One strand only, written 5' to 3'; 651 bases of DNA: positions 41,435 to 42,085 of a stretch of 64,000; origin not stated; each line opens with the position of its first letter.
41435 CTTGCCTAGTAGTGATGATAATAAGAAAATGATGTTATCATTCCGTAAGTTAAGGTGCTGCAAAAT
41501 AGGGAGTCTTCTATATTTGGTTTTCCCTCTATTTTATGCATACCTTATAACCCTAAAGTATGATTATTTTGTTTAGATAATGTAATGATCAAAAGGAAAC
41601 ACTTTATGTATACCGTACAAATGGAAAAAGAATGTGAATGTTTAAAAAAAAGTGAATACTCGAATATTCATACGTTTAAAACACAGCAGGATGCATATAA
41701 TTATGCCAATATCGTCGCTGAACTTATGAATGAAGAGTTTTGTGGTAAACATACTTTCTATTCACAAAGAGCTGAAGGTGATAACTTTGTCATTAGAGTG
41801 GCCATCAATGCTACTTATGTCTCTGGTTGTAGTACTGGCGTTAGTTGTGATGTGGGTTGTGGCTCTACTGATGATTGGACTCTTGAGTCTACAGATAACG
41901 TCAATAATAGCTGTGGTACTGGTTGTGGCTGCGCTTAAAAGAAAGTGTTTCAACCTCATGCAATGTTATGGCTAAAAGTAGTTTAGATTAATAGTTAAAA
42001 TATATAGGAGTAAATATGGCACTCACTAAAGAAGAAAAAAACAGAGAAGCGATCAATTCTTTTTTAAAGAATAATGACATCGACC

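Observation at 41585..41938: Small protein with Cys/Gly/Ser/Thr-rich C-terminal tail and internal DNA repeats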

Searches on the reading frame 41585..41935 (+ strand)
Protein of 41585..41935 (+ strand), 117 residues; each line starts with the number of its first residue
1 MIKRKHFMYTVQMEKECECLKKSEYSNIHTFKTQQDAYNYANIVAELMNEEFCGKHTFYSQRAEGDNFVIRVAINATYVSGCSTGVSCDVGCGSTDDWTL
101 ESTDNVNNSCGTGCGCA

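Call 3: search_protein_families(library=pfam, proteins=[window:41585-41935:+], max_evalue=1)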
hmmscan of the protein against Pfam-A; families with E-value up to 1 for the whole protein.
window:41585-41935:+ (117 aa): 1 family
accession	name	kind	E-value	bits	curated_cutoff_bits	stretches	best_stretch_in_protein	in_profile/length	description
PF01179.26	Cu_amine_oxid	-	0.075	12.4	27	1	9-71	83-150/407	Copper amine oxidase, enzyme domain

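Call 4: search_protein_families(library=ncbifam, proteins=[window:41585-41935:+], max_evalue=1)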
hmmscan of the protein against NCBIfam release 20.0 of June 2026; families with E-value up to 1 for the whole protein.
window:41585-41935:+ (117 aa): 1 family
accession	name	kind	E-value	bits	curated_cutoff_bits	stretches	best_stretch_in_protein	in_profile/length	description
NF006143.0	PRK08293.1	equivalog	0.11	11.7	312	1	5-63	50-108/291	3-hydroxyacyl-CoA dehydrogenase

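Call 5: find_homologous_proteins(query=window:41585-41935:+, max_evalue=0.01)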
Query window:41585-41935:+ (117 aa): 222 proteins with E <= 0.01 among 223 candidates; the best 120 are listed.
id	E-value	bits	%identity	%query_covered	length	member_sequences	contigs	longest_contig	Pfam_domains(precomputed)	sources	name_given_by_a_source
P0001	3.1e-58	213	82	99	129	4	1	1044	-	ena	-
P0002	8.9e-58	212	86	94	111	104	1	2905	-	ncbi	-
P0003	3.6e-57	210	87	94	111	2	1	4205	-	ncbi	-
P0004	1.4e-56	208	84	94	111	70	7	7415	-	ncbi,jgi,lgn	jgi:hypothetical protein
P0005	1.1e-54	202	82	93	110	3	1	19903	-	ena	-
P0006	1.2e-54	201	83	94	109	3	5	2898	-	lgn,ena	-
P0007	1.6e-54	201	81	94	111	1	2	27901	-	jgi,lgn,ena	-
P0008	2.4e-54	201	83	94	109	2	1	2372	-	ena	-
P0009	2.4e-54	200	81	94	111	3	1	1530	-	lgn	-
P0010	5.7e-54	199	80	94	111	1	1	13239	-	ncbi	-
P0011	1.6e-53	198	78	94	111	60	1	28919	-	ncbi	ncbi:hypothetical protein ACFLR3_01725 [Campylobacterota bacterium]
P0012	2.0e-53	198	83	94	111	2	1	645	-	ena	-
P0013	2.2e-53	197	84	94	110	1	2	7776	-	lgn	-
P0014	2.4e-53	197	83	94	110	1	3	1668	-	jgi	jgi:hypothetical protein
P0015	3.4e-53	197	80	94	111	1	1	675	-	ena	-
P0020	2.4e-52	194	80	94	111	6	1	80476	-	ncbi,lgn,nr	ncbi:MAG: hypothetical protein Q8S36_07910 [Sulfuricurvum sp.]|nr:hypothetical protein [Sulfuricurvu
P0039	6.5e-51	189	82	83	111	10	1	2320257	-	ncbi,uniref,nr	ncbi:hypothetical protein FJR45_03680 [Sulfurimonas sediminis]|uniref:Uncharacterized protein n=1 Ta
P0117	3.8e-42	161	65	94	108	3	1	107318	-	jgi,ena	-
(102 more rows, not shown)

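Call 12: search_solved_structures(query=A1, max_evalue=10, show_alignments=2)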
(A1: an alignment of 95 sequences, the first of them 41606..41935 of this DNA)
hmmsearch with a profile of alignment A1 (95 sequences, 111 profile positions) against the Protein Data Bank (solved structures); distinct sequences matched with E-value up to 10: 11.
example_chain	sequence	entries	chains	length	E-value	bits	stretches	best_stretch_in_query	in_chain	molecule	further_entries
6jis_A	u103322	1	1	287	0.04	17.3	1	42-83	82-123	Diaminopimelate epimerase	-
6l4l_A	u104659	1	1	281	0.05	17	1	42-83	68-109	Diaminopimelate epimerase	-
9o0u_A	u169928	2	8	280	0.08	16.4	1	19-50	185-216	RAF proto-oncogene serine/threonine-protein kinase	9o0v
9ay7_A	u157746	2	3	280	0.087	16.3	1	19-50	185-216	RAF proto-oncogene serine/threonine-protein kinase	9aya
9axa_A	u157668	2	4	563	0.21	15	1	19-50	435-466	GST26/CRAF chimera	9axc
1t0p_B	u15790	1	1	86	0.32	14.4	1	60-100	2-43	Intercellular adhesion molecule-3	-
9mmr_A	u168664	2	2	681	0.33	14.4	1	19-50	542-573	RAF proto-oncogene serine/threonine-protein kinase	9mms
6jiw_A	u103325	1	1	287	0.58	13.6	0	12-61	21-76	Diaminopimelate epimerase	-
8gae_D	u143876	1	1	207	0.98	12.9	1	19-50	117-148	RAF proto-oncogene serine/threonine-protein kinase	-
8gft_D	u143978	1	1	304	1.3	12.4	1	19-50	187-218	RAF proto-oncogene serine/threonine-protein kinase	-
3omv_A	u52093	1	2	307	1.5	12.3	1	19-50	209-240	RAF proto-oncogene serine/threonine-protein kinase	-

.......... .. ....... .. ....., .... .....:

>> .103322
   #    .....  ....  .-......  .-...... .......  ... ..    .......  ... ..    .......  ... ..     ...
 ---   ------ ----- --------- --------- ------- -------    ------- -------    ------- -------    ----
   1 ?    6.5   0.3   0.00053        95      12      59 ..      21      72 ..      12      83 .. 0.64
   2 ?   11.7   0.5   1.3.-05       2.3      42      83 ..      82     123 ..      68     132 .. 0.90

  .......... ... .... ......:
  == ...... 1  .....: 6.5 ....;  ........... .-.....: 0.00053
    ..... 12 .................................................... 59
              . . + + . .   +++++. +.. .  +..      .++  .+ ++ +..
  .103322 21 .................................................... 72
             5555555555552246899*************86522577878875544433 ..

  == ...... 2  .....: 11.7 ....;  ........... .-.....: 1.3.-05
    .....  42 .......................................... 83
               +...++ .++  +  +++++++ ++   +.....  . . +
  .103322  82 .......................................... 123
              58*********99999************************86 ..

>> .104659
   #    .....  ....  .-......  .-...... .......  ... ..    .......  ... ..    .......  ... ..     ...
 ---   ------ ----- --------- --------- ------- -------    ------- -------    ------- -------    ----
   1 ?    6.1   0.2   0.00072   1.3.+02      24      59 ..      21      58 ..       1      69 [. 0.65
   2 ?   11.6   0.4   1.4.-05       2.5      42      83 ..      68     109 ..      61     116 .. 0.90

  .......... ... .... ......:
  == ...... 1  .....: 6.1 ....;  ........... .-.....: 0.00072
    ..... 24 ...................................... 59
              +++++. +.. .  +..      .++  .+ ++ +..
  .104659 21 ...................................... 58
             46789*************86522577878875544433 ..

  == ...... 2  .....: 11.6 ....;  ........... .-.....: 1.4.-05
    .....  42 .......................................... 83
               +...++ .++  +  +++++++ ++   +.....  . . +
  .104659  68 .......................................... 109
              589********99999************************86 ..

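Call 13: find_encoding_contigs(protein=P0039, flank=6000, max_places=2)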
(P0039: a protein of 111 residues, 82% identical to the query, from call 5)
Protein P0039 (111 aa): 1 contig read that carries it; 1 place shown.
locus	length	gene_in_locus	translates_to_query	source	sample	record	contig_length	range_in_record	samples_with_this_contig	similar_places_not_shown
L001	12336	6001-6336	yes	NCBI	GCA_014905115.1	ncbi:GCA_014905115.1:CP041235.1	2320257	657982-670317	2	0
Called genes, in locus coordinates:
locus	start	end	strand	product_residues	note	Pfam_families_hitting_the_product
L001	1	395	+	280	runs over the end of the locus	PF02518:HATPase_c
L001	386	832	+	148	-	PF01618:MotA_ExbB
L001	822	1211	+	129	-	PF02472:ExbD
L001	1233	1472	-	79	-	-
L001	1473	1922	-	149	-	-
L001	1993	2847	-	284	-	PF01734:Patatin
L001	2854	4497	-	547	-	PF00118:Cpn60_TCP1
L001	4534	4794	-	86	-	PF00166:Cpn10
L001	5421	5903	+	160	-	PF00300:His_Phos_1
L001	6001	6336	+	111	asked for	-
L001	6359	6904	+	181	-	-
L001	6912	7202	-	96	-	-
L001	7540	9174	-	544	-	PF02690:Na_Pi_cotrans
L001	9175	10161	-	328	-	PF04055:Radical_SAM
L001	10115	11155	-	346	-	PF01208:URO-D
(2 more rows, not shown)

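Call 14: find_encoding_contigs(protein=P0020, flank=6000, max_places=2)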
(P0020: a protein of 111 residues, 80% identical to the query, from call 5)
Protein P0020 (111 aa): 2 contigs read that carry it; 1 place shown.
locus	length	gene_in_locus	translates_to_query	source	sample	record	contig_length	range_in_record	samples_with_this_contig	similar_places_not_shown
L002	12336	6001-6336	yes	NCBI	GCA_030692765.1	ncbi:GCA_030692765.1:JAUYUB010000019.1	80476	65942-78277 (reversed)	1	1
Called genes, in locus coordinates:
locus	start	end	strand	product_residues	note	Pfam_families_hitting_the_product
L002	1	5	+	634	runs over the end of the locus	PF00512:HisKA, PF02518:HATPase_c, PF00072:Response_reg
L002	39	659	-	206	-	-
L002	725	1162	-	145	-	PF01741:MscL, PF10571:UPF0547 (weak)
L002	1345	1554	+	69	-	-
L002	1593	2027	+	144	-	PF03190:Thioredox_DsbH, PF13899:Thioredoxin_7, PF13098:Thioredoxin_2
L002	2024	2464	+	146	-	-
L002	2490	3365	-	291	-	PF12833:HTH_18, PF00165:HTH_AraC, PF06445:GyrI-like, PF14526:Cass2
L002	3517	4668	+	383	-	PF22660:RS_preATP-grasp-like, PF02655:ATP-grasp_3 (weak), PF02222:ATP-grasp, PF07478:Dala_Dala_lig_C, PF17769:PurK_C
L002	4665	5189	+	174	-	PF00731:AIRC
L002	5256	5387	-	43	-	-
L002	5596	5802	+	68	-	-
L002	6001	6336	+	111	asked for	-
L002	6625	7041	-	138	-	PF13426:PAS_9, PF00989:PAS, PF08447:PAS_3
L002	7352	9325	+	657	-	PF00270:DEAD (faint), PF04851:ResIII, PF17757:UvrB_inter, PF27431:UvrB_3rd, PF00271:Helicase_C, PF12344:UvrB, PF02151:UVR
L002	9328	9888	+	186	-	PF09335:VTT_dom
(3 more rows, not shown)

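Call 15: find_encoding_contigs(protein=P0117, flank=6000, max_places=2)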
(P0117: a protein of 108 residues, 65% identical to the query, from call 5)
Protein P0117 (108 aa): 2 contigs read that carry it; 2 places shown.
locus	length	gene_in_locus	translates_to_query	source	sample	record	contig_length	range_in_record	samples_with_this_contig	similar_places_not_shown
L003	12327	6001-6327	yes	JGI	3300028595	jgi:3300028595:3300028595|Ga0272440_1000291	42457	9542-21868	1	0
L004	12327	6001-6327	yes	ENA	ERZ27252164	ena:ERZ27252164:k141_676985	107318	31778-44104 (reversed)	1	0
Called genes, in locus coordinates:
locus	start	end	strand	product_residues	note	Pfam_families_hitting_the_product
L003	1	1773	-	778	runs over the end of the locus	PF10602:RPN7 (faint), PF07719:TPR_2 (faint), PF13424:TPR_12 (faint), PF13428:TPR_14 (faint), PF13432:TPR_16 (faint), PF00515:TPR_1 (faint), PF14559:TPR_19 (faint)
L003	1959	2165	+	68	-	-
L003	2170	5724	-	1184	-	PF08447:PAS_3, PF00989:PAS, PF08447:PAS_3, PF08447:PAS_3, PF00989:PAS, PF13426:PAS_9, PF08447:PAS_3, PF13188:PAS_8, +7 more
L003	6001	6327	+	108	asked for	-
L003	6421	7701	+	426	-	PF00990:GGDEF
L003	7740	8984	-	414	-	PF02403:Seryl_tRNA_N, PF00587:tRNA-synt_2b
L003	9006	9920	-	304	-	PF02219:MTHFR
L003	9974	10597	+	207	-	PF00702:Hydrolase, PF06888:Put_Phosphatase (faint), PF12710:HAD, PF08282:Hydrolase_3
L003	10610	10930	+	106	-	-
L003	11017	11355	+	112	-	-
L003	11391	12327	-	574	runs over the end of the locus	PF00691:OmpA (weak)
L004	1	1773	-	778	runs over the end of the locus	PF10602:RPN7 (faint), PF07719:TPR_2 (faint), PF13424:TPR_12 (faint), PF13428:TPR_14 (faint), PF13432:TPR_16 (faint), PF00515:TPR_1 (faint), PF14559:TPR_19 (faint)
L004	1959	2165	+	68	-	-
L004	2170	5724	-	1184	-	PF08447:PAS_3, PF00989:PAS, PF08447:PAS_3, PF08447:PAS_3, PF00989:PAS, PF13426:PAS_9, PF08447:PAS_3, PF13188:PAS_8, +7 more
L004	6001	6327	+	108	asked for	-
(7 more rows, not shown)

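Call 21: find_related_loci(query=A1, collection=genome_contigs, flank=5000)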
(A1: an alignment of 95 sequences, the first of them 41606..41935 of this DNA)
Query A1 (110 aa) in genome_contigs; peptide patterns used: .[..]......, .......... (x = any residue, [..] = any of these).
118 stretches matched a pattern; 114 encode a relative of the query (tblastn E <= 1e-3); the best 80 are kept; 80 distinct loci.
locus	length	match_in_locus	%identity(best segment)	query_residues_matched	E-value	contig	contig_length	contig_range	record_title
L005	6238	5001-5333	89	1-110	2e-63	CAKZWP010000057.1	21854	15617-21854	MAG: uncultured Sulfurovum sp. isolate N2_Bin_METABAT__125_1 genome assembly, contig: c_000001990726, whole genome shotg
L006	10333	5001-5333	87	1-110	2e-62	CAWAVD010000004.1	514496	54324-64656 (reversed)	MAG: Sulfurovaceae bacterium isolate MFD03804.bin.3.239 genome assembly, contig: contig_16760, whole genome shotgun sequ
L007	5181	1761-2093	86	1-110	3e-62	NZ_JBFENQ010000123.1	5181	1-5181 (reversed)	MAG: Sulfurovum sp. isolate Mix_mud03.2021.01.9 k141_956995_length_5181_cov_76.2119, whole genome shotgun sequence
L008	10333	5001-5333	87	1-110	5e-62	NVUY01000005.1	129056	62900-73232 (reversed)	MAG: Sulfurovum sp. isolate NORP77 Contig_source1383C_376, whole genome shotgun sequence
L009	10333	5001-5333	86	1-110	4e-61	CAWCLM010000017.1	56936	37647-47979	MAG: Sulfurovaceae bacterium isolate MFD03804.bin.1.162 genome assembly, contig: contig_92421, whole genome shotgun sequ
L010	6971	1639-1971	86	1-110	5e-61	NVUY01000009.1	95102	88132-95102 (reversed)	MAG: Sulfurovum sp. isolate NORP77 Contig_source1383C_650, whole genome shotgun sequence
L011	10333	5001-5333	85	1-110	1e-60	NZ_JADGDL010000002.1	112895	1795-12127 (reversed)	MAG: Sulfurovum sp. isolate BB9 NODE_2_length_112895_cov_8.161366, whole genome shotgun sequence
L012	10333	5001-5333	83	1-110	4e-60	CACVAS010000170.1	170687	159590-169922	MAG: uncultured Sulfurovum sp. isolate HLG_WM_MAG_01 genome assembly, contig: NODE_9_length_170687_cov_43.025205, whole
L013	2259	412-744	85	1-110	1e-60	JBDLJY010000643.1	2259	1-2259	MAG: Pseudomonadota bacterium isolate MAG115 MAG115_643, whole genome shotgun sequence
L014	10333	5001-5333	82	1-110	2e-58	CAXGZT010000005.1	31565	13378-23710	MAG TPA_asm: uncultured Campylobacterales bacterium isolate SRR12479794_binner13_Refined_2 genome assembly, contig: ERZ4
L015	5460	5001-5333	82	1-110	6e-58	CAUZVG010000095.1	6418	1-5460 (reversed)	MAG: Campylobacterales bacterium isolate CB6_Bottom.38 genome assembly, contig: Ga0310122_10008352, whole genome shotgun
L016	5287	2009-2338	78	1-110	3e-57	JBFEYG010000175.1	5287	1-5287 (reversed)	MAG: Sulfurimonadaceae bacterium isolate Mix_mud09.2021.07.46 k141_440703_length_5287_cov_14.2419, whole genome shotgun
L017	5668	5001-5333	81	1-110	1e-56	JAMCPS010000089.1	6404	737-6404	MAG: Epsilonproteobacteria bacterium isolate FK_Sedi_A_Bin.72 NODE_34304_length_6404_cov_35.0475, whole genome shotgun s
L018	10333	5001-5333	81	1-110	8e-57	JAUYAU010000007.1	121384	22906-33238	MAG: Sulfuricurvum sp. isolate C19_concoct.bin.5 C19_k141_4763, whole genome shotgun sequence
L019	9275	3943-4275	79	1-110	6e-56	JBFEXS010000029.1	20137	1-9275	MAG: Sulfurimonadaceae bacterium isolate Mix_mud09.2021.07.26 k141_1255186_length_20137_cov_21.1398, whole genome shotgu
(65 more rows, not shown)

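Call 23: predict_structure(alignment_id=A1)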
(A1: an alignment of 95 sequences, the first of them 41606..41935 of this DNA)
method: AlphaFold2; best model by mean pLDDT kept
length: 110 residues; sequences in the alignment: 95
mean_pLDDT: 59.4   pTM: 0.49
mean pLDDT of the five models: 59.4, 58.9, 58.1, 56.7, 56.4
residues with pLDDT >= 90: 0; 70-90: 46; 50-70: 20; < 50: 44
segments of 3 or more residues with pLDDT < 50: 67-110
pLDDT, mean of each block of 10 residues (from residue 1): 73 59 82 82 69 78 65 36 38 35 34
secondary structure, 60 per line:
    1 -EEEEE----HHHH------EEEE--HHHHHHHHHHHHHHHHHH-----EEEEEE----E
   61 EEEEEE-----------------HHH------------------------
elements in order: E2-6 H11-14 E21-24 H27-44 E50-55 E60-66

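Call 24: search_protein_representatives(alignment_id=A1)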
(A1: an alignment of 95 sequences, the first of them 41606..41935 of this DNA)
Query: 95 sequences, 111 profile positions. Proteins with E-value up to 0.001 (for the whole library): 101; up to 1e-10: 16; up to 1e-30: 1. The best 101 are listed.
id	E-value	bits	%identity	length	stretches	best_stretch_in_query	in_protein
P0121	1.3e-39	151.0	-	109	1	1-106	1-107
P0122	2.1e-26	108.5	-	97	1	1-62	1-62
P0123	8.0e-23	96.9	-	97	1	1-81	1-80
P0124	5.5e-18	81.3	-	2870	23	38-74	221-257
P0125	3.7e-16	75.5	-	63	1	41-103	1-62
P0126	2.5e-15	72.8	-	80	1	1-61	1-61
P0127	4.5e-15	72.0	-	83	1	1-81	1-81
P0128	4.0e-14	68.9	-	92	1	1-68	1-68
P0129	2.3e-12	63.2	-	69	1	1-53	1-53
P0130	4.6e-12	62.3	-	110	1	1-65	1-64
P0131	5.7e-12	62.0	-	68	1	1-68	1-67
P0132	1.8e-11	60.3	-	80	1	1-78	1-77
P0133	3.2e-11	59.6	-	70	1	1-68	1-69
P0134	6.5e-11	58.6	-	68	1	1-68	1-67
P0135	7.1e-11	58.4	-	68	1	1-65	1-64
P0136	1.0e-10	58.0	-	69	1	1-66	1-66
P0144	5.8e-10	55.5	-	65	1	1-65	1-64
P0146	9.2e-10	54.9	-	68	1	1-68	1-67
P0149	3.1e-09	53.2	-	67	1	1-68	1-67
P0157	2.6e-08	50.2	-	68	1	1-63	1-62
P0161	1.1e-07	48.2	-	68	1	1-63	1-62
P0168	2.7e-07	46.9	-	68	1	1-68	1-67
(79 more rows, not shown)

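Call 26: search_protein_families(library=pfam, proteins=[P0131, P0134, P0135, P0136, P0144, P0146, P0149, P0157, P0168, P0127], max_evalue=1)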
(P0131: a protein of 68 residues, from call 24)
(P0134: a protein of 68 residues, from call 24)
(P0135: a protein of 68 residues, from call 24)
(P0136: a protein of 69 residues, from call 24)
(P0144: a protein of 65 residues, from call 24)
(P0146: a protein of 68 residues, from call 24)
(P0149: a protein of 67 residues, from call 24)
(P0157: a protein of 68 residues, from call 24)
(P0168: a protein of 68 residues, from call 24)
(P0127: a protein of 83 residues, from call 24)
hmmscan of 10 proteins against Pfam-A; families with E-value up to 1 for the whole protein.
P0131 (68 aa): 0 families

P0134 (68 aa): 0 families

P0135 (68 aa): 0 families

P0136 (69 aa): 2 families
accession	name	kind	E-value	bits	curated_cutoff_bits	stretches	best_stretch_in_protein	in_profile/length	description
PF05157.20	MshEN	-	0.027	14.9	23.1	1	31-63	12-43/90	MshEN domain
PF25721.1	T4_Y03C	-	0.08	13.7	27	1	32-66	11-47/85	Phage T4 Y03C protein family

P0144 (65 aa): 2 families
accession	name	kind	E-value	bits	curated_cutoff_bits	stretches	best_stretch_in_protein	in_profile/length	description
PF18208.6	NES_C_h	-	0.022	15.5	26.6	1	19-54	52-87/109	Nicking enzyme C-terminal middle helical domain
PF03646.20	FlaG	-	0.055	14.1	23.8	1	21-64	24-67/101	FlaG protein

P0146 (68 aa): 0 families

P0149 (67 aa): 1 family
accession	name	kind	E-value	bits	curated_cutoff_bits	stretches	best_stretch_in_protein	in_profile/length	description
PF23369.1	Vp25_capsid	-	0.12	12.2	27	1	26-55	178-207/217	Capsid protein Vp25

P0157 (68 aa): 2 families
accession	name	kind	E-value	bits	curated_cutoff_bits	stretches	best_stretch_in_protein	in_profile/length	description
PF09954.14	DUF2188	-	0.0078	16.8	22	1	16-39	17-40/62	Uncharacterized protein conserved in bacteria (DUF2188)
PF03646.20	FlaG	-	0.1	13.2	23.8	1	18-65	21-68/101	FlaG protein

P0168 (68 aa): 3 families
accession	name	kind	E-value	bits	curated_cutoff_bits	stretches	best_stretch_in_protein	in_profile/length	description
PF23369.1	Vp25_capsid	-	0.036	13.9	27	1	18-55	170-207/217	Capsid protein Vp25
PF15615.11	TerB_C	-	0.053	14.2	26.3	1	35-62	112-139/148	TerB-C domain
PF18208.6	NES_C_h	-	0.06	14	26.6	1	19-57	52-88/109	Nicking enzyme C-terminal middle helical domain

P0127 (83 aa): 2 families
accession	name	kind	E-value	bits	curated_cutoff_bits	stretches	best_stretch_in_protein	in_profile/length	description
PF21814.2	DUF6883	-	0.21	12.3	27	1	2-67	18-79/110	Domain of unknown function (DUF6883)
PF23608.1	Ig_ILCR1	-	0.31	11.6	27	1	27-76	47-95/114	ILCR1 Ig-like domain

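Call 27: list_cluster_members(proteins=[P0131, P0134, P0136, P0146, P0127, P0128, P0132, P0157, P0161, P0126])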
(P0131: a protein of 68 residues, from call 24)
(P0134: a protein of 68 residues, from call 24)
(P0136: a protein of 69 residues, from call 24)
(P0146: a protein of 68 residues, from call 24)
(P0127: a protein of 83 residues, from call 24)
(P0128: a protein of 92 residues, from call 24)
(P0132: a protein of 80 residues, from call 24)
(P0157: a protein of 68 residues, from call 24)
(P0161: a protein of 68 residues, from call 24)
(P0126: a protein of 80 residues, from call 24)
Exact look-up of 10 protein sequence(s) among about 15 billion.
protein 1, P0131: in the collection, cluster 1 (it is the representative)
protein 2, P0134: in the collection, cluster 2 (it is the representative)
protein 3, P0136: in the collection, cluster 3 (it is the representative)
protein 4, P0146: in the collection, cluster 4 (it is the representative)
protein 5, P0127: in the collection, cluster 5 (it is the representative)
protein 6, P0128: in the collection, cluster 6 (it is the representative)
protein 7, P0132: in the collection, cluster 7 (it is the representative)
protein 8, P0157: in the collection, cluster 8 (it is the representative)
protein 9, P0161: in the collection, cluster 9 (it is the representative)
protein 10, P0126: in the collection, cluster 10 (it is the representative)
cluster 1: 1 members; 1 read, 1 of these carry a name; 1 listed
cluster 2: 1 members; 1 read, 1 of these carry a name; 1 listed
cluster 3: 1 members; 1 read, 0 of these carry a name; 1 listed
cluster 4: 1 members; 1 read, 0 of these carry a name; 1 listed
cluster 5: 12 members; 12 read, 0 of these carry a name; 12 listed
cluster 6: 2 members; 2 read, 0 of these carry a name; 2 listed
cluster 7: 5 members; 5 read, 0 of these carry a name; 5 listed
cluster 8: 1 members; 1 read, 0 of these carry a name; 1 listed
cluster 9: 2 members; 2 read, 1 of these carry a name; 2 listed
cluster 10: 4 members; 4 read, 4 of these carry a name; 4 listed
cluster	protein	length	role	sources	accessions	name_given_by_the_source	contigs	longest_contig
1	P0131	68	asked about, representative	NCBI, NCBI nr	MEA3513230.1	MAG: hypothetical protein U9R37_06475 [Campylobacterota bacterium] | hypothetical protein [Campylobacterota bacterium]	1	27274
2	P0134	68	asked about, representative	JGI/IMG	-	hypothetical protein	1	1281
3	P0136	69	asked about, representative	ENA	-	-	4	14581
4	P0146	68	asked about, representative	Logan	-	-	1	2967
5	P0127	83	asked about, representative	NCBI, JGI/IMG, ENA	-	-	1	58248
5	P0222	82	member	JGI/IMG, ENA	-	-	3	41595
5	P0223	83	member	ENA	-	-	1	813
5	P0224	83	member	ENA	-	-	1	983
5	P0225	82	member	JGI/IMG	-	-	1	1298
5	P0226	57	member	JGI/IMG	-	-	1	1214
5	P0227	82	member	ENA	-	-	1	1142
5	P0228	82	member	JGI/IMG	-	-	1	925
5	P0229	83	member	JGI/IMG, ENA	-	-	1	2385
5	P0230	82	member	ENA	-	-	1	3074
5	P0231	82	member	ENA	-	-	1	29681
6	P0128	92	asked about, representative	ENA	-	-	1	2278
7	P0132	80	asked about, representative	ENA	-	-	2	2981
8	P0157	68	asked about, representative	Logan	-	-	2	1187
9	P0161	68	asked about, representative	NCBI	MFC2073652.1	hypothetical protein ACFLR3_00225 [Campylobacterota bacterium]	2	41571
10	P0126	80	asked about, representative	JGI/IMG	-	hypothetical protein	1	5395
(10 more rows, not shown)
